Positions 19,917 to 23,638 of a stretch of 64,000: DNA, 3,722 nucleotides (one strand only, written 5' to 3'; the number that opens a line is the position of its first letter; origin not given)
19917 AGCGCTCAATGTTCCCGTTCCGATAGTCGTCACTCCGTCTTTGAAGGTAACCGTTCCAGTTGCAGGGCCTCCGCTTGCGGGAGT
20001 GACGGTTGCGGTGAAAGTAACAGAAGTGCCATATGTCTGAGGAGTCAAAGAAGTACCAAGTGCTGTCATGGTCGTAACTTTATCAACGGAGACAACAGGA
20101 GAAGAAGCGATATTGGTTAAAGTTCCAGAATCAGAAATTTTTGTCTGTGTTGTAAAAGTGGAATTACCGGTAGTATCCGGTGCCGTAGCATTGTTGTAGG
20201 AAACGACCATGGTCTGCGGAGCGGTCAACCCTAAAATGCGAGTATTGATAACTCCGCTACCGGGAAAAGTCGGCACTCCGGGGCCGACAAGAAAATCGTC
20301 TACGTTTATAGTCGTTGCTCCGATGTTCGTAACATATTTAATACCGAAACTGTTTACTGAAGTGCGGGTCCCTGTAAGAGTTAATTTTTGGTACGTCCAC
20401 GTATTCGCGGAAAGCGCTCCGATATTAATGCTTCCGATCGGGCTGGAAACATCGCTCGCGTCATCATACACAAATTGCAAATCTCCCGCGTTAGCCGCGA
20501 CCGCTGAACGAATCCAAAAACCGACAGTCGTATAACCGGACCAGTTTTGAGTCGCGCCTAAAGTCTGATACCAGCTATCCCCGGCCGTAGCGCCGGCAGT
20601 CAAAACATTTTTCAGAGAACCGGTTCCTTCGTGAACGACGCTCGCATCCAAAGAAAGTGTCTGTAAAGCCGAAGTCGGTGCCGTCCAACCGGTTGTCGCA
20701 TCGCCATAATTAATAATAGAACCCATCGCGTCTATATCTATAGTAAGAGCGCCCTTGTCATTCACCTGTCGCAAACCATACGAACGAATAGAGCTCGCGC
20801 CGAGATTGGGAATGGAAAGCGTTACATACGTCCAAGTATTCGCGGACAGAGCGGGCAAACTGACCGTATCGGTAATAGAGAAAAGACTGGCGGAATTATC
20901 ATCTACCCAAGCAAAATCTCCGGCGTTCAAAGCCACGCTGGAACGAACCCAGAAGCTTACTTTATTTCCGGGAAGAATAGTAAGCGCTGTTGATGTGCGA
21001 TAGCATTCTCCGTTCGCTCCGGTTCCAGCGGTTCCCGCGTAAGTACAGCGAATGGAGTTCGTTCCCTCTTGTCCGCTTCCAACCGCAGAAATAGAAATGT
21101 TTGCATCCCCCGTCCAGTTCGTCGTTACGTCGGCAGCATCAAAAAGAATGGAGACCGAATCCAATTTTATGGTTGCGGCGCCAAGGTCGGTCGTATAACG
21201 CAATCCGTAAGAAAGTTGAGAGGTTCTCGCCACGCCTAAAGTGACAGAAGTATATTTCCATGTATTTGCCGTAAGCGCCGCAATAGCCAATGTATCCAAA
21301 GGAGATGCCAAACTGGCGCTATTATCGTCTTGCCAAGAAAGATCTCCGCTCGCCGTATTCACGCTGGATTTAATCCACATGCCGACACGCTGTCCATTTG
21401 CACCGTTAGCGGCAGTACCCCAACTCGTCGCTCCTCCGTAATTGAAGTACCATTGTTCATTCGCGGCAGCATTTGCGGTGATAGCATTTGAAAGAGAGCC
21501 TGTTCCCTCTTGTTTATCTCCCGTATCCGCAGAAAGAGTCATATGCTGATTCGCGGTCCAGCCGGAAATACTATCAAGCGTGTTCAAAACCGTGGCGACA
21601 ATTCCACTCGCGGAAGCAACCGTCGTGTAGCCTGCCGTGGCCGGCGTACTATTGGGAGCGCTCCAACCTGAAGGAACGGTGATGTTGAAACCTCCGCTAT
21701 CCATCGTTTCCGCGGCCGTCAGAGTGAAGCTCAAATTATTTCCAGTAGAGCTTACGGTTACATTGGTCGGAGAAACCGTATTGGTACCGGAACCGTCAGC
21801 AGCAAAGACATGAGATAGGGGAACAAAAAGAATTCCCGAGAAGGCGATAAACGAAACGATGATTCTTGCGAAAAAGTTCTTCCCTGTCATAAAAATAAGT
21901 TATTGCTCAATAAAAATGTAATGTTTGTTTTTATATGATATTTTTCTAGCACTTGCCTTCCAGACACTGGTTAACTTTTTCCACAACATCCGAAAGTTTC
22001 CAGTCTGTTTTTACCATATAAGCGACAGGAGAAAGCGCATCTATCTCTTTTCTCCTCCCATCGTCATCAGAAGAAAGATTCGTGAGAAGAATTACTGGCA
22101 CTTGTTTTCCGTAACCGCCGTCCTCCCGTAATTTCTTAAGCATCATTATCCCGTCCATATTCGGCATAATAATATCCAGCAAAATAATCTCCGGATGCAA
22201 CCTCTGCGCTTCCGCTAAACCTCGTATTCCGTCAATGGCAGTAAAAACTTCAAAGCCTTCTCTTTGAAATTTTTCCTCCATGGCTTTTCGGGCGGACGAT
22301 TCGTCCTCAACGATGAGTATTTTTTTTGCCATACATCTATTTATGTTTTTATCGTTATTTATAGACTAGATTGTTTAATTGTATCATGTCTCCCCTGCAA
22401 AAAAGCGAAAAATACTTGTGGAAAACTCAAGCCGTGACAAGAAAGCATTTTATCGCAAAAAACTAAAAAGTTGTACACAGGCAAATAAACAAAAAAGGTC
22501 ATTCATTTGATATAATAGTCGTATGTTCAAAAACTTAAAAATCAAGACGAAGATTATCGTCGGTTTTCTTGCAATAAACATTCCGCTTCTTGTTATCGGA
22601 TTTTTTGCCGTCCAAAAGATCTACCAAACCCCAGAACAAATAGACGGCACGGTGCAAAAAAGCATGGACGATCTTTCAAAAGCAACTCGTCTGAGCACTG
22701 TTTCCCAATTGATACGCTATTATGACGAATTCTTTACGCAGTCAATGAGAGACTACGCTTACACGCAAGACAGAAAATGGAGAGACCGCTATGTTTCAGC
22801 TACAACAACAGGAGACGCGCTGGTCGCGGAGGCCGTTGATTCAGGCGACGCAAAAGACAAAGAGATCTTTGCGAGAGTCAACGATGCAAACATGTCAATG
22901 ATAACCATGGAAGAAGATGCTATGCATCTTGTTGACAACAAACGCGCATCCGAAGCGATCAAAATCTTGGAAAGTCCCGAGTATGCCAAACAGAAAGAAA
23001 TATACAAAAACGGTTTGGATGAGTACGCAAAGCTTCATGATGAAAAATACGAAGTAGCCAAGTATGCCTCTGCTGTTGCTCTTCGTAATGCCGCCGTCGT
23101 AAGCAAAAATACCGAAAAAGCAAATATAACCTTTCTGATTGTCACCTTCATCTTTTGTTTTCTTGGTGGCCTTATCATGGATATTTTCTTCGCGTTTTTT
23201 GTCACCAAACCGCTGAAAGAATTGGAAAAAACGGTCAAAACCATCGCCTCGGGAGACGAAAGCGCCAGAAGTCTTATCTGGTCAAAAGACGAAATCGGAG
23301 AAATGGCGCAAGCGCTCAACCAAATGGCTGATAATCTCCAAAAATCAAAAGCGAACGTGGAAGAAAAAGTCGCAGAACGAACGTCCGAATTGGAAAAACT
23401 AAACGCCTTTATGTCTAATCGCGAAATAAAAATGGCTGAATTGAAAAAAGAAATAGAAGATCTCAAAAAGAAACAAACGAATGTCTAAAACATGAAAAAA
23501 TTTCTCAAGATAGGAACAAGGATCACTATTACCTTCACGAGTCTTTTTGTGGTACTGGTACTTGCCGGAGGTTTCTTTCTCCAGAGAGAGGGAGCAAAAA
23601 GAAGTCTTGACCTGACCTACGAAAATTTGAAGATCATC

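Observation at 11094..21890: Co-encoded dockerin/cohesin pair: a 3054-aa giant surface protein ending in a canonical dockerin, followed by a membrane-anchored cohesin-domain protein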

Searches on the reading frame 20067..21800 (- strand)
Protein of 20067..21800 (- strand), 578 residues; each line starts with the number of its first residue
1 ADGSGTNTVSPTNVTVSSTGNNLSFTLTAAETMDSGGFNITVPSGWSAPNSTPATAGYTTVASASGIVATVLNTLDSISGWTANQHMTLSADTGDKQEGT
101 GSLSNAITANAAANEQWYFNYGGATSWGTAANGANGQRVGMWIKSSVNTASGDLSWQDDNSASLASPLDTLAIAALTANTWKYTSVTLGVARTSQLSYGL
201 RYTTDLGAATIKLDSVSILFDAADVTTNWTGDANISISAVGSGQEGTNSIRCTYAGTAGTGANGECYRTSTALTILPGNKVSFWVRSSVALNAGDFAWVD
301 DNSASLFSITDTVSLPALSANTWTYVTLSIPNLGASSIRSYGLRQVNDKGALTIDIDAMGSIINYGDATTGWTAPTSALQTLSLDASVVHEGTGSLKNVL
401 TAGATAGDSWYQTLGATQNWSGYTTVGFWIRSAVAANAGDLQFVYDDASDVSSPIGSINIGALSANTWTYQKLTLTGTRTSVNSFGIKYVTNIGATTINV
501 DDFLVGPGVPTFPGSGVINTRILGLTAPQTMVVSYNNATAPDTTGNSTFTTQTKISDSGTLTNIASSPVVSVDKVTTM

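Call 44: search_protein_families(library=pfam, proteins=[window:20067-21800:-], max_evalue=10)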
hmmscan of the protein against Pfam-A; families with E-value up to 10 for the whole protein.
window:20067-21800:- (578 aa): 1 family
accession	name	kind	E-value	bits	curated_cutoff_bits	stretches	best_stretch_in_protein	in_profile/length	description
PF20013.4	GAP1-N2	-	0.063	13.7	24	1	49-88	11-49/139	GTPase-associated protein 1, N-terminal domain type 2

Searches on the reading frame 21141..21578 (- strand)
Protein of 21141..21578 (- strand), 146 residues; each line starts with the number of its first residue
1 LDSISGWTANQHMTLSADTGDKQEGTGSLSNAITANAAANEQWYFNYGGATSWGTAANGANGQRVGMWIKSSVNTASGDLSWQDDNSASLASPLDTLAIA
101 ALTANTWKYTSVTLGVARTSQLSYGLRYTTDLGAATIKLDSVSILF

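Call 42: search_solved_structures(query=A2, max_evalue=10)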
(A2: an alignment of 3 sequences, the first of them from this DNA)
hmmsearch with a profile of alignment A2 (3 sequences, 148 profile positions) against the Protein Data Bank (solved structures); distinct sequences matched with E-value up to 10: 3.
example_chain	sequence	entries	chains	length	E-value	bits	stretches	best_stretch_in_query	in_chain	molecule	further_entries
6a6c_A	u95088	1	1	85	0.36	14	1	61-86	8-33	Beta-1,3-glucanase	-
5h9y_A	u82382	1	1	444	1.5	12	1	60-86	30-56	beta-1,3-glucanase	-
5h9x_A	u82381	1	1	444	1.5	12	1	60-86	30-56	beta-1,3-glucanase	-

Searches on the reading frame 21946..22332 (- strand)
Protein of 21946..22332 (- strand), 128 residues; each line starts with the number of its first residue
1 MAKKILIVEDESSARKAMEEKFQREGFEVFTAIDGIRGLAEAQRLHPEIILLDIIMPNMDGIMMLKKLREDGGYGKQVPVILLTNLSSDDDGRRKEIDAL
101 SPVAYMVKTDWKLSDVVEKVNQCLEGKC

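Call 11: search_protein_families(library=pfam, proteins=[window:21946-22332:-], max_evalue=0.01)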
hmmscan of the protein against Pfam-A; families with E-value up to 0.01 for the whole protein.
window:21946-22332:- (128 aa): 1 family
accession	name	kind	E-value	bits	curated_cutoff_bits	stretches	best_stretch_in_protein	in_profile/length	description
PF00072.30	Response_reg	-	7.2e-19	68.4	30.2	1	5-91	1-84/111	Response regulator receiver domain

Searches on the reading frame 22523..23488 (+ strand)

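Call 11: search_protein_families(library=pfam, proteins=[window:22523-23488:+], max_evalue=0.01)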
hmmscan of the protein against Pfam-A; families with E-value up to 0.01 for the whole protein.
window:22523-23488:+ (321 aa): 5 families
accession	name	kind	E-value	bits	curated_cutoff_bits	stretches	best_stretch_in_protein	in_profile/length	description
PF00672.30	HAMP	-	5.5e-15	55.9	25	1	224-273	3-52/53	HAMP domain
PF12729.13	4HB_MCP_1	-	1.3e-05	25.3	27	1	4-170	1-164/181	Four helix bundle sensory module for signal transduction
PF08702.15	Fib_alpha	-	0.0022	18.6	29.9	1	229-316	35-130/143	Fibrinogen alpha/beta chain family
PF08614.16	ATG16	-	0.0081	16.8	33.7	1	250-317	71-138/200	Autophagy protein 16 (ATG16)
PF07889.17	DUF1664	-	0.0085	16.6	34.6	0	226-318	33-124/124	Protein of unknown function (DUF1664)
